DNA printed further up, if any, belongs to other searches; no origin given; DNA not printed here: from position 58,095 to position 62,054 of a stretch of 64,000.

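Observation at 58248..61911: JARID/KDM5-architecture protein whose JmjC domain has lost both iron-binding histidines (JARID2-like pseudo-demethylase?)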

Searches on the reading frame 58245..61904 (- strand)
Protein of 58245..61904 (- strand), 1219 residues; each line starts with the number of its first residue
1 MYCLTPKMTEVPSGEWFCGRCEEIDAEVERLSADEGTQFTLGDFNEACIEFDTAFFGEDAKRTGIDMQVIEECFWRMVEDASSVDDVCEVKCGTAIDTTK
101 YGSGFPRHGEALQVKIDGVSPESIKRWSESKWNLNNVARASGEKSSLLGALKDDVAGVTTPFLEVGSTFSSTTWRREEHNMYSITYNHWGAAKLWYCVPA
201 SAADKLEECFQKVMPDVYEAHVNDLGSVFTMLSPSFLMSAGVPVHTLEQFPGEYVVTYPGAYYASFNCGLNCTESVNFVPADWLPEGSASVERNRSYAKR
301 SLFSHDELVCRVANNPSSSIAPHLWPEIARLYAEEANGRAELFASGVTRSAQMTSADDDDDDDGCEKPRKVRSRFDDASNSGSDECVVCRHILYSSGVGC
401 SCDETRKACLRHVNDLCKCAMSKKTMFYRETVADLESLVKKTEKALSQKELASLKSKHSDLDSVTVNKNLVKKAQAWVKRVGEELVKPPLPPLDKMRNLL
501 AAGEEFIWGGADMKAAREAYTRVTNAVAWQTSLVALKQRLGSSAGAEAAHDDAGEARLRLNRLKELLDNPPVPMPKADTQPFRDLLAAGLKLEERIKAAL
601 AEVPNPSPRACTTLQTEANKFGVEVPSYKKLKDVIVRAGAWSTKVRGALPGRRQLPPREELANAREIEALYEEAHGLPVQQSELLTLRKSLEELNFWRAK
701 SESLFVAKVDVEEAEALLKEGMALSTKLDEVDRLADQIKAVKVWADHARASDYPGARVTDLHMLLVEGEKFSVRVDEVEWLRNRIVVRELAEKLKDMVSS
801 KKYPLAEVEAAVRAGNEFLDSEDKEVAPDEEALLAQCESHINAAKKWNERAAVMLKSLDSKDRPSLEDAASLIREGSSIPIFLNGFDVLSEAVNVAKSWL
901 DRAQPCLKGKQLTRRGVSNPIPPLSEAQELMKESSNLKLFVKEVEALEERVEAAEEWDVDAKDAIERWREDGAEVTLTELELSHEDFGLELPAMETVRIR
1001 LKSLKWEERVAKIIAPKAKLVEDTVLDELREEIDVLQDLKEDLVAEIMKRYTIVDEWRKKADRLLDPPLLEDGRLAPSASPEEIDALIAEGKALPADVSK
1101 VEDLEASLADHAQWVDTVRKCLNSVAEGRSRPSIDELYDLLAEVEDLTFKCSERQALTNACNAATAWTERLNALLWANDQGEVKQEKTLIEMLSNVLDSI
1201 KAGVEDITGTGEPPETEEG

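Call 5: search_protein_families(library=pfam, proteins=[window:58245-61904:-], max_evalue=0.01)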
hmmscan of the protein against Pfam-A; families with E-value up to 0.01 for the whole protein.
window:58245-61904:- (1219 aa): 4 families
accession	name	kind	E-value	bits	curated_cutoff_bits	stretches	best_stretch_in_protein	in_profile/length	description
PF08429.16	PLU-1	-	1.3e-61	209.2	28.5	3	847-1174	2-326/338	PLU-1-like protein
PF02373.28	JmjC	-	2.8e-31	108.8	24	1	163-278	2-114/114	JmjC domain, hydroxylase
PF02928.21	zf-C5HC2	-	5.6e-14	52.6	22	1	386-438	1-54/54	C5HC2 zinc finger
PF21323.2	KDM5_C-hel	-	7.3e-07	29.4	27.1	1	282-317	1-36/55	Lysine-specific demethylase 5, C-terminal helical domain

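Call 6: search_solved_structures(query=window:58245-61904:-, max_evalue=0.001, show_alignments=3)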
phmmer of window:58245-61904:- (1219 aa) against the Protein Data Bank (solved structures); distinct sequences matched with E-value up to 0.001: 58.
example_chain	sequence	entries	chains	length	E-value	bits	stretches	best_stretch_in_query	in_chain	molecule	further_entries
5ceh_A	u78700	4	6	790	1.2e-68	235.2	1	2-440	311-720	Lysine-specific demethylase 5A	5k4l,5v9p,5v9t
5ykn_A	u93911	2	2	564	3e-64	220.6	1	66-452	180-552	Probable lysine-specific demethylase JMJ14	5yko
5fwj_A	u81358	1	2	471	3e-61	210.7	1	37-442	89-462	HISTONE DEMETHYLASE JARID1C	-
5fzm_A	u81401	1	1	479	2.1e-60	207.9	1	20-440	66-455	LYSINE-SPECIFIC DEMETHYLASE 5B, LYSINE-SPECIFIC DEMETHYLASE 5B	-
5fzb_A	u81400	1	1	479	2.2e-60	207.8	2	20-316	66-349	LYSINE-SPECIFIC DEMETHYLASE 5B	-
5a3p_A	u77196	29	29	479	2.8e-60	207.5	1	20-440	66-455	LYSINE-SPECIFIC DEMETHYLASE 5B | LYSINE-SPECIFIC DEMETHYLASE 5B, LYSINE-SPECIFIC DEMETHYLASE 5B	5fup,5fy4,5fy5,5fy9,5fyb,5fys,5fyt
5fyy_A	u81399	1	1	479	3e-60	207.4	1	20-440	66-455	LYSINE-SPECIFIC DEMETHYLASE 5B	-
5a3n_A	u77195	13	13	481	3.3e-60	207.2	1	20-440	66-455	LYSINE-SPECIFIC DEMETHYLASE 5B | Lysine-specific demethylase 5B,Lysine-specific demethylase 5B | Lysine-specific demethylase 5B,Lysine-specific demethylase 5B,L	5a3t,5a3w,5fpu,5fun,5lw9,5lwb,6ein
6ej1_A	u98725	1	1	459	3.3e-60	207.2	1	23-439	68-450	Lysine-specific demethylase 5B,Lysine-specific demethylase 5B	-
6eiu_A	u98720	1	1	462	4.1e-60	206.9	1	20-439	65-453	Lysine-specific demethylase 5B,Lysine-specific demethylase 5B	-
6eiy_A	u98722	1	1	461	4.2e-60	206.9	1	20-439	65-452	Lysine-specific demethylase 5B,Lysine-specific demethylase 5B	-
6ej0_A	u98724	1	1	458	4.6e-60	206.8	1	31-439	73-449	Lysine-specific demethylase 5B,Lysine-specific demethylase 5B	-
5fpl_A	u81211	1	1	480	7.1e-60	206.1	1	20-440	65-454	LYSINE-SPECIFIC DEMETHYLASE 5B, LYSINE-SPECIFIC DEMETHYLASE 5B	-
5a1f_A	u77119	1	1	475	1.2e-59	205.4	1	36-440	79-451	LYSINE-SPECIFIC DEMETHYLASE 5B, LYSINE-SPECIFIC DEMETHYLASE 5B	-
6ek6_A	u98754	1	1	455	3.6e-59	203.8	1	37-439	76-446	Lysine-specific demethylase 5B,Lysine-specific demethylase 5B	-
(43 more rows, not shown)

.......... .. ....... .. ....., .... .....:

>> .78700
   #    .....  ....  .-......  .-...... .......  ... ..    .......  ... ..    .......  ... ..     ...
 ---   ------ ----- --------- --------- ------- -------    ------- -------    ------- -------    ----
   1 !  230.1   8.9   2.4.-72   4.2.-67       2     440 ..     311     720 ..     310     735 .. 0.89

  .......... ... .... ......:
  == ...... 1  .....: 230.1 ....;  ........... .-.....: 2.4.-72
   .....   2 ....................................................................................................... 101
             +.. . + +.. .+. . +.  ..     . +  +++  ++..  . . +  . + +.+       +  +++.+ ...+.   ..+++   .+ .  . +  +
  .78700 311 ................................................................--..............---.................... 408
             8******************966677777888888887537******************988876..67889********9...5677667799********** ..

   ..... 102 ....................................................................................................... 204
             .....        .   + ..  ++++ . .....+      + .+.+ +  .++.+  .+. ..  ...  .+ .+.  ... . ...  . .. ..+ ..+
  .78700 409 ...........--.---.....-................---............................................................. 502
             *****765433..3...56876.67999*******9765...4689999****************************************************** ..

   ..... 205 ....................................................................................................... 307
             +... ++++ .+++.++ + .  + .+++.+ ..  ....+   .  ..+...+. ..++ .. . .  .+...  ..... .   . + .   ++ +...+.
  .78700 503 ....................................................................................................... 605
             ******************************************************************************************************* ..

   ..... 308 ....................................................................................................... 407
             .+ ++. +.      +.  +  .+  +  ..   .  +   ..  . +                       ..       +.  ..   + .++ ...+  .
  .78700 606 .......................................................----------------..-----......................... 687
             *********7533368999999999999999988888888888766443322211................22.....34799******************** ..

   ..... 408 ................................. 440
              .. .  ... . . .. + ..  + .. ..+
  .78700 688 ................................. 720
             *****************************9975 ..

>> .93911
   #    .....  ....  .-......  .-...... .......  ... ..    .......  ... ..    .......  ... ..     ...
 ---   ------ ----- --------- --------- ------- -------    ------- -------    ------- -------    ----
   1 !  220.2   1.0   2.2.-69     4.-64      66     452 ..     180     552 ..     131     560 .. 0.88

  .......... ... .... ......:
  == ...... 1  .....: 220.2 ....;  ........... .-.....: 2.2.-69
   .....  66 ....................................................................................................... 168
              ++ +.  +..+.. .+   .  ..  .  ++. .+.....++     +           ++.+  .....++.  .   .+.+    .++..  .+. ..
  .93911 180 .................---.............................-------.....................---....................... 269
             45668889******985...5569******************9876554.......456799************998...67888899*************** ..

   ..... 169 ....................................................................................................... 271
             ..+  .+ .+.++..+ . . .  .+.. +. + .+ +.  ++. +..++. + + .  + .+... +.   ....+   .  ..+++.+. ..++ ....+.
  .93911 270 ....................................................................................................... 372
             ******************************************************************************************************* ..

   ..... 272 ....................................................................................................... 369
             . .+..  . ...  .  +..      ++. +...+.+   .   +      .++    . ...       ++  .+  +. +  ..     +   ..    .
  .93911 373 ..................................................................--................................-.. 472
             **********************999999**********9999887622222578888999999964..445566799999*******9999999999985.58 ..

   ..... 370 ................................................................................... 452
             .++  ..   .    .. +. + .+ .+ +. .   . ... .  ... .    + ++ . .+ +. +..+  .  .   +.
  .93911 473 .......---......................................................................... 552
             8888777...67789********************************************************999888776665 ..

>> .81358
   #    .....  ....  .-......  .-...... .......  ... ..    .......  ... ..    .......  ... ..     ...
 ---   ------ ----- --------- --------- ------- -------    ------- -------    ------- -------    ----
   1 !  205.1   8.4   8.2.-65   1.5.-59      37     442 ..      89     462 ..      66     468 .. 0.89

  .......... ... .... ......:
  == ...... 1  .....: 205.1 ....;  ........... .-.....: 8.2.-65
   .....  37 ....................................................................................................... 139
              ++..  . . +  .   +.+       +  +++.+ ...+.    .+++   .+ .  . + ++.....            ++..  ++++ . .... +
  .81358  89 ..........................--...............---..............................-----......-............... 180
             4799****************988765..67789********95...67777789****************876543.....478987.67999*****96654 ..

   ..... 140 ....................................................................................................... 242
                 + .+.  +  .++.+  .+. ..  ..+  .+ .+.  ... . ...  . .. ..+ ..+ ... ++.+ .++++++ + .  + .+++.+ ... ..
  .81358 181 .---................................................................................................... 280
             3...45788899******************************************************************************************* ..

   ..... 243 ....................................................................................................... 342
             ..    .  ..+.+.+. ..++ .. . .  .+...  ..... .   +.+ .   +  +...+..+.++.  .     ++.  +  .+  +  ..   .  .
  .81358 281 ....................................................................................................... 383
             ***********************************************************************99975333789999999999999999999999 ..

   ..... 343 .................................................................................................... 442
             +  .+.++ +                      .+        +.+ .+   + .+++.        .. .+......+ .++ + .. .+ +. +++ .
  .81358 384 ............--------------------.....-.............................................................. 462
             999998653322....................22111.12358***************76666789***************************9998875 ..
